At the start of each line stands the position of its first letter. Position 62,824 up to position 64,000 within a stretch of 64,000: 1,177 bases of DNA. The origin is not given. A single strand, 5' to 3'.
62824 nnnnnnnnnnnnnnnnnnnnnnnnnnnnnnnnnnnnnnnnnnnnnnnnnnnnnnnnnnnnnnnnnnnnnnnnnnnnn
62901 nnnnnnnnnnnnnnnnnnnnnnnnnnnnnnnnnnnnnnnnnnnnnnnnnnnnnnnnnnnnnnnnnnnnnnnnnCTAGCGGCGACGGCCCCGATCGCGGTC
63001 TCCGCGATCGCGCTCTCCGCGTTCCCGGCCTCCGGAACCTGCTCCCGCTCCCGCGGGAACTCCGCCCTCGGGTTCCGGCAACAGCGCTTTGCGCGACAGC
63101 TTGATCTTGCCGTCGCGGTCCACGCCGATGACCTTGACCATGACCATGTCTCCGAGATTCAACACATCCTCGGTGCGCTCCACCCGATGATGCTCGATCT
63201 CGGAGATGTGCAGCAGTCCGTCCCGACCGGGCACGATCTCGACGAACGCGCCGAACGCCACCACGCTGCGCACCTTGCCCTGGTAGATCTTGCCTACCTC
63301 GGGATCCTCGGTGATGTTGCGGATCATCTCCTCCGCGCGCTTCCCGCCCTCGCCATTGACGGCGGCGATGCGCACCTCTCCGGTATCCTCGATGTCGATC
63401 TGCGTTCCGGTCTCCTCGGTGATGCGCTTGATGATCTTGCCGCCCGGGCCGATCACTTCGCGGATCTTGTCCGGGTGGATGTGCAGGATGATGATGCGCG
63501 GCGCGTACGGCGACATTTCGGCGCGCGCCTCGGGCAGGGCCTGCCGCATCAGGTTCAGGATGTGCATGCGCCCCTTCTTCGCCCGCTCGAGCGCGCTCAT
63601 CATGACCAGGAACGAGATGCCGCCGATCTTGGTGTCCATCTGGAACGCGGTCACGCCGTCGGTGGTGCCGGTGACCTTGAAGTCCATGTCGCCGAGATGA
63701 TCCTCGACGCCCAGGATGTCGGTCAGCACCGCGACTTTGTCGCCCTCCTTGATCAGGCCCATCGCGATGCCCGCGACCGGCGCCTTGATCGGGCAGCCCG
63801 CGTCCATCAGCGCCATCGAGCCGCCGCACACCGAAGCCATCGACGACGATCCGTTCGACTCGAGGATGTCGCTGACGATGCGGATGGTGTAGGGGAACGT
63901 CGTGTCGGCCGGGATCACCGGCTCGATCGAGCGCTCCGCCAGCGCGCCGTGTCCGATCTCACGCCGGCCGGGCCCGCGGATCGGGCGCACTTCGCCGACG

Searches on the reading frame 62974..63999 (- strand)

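Call 75: search_protein_families(library=pfam, proteins=[window:62974-63999:-], max_evalue=0.001)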
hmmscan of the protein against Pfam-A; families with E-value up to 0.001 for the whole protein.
window:62974-63999:- (341 aa): 5 families
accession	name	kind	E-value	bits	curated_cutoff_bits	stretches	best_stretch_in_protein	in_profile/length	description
PF00575.29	S1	-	4.7e-19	69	22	1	233-304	2-74/74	S1 RNA binding domain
PF01138.27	RNase_PH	-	3.8e-13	50.4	25.5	1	3-70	63-130/130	3' exoribonuclease family, domain 1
PF00013.35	KH_1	-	9.5e-10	38.5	21.5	1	171-227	3-65/66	KH domain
PF03725.20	RNase_PH_C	-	4.6e-05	23.7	20.8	1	74-143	2-67/67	3' exoribonuclease family, domain 2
PF22675.2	KH-I_KHDC4-BBP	-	8.9e-05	22.7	30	1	179-217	8-46/76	KHDC4/BBP-like, KH-domain type I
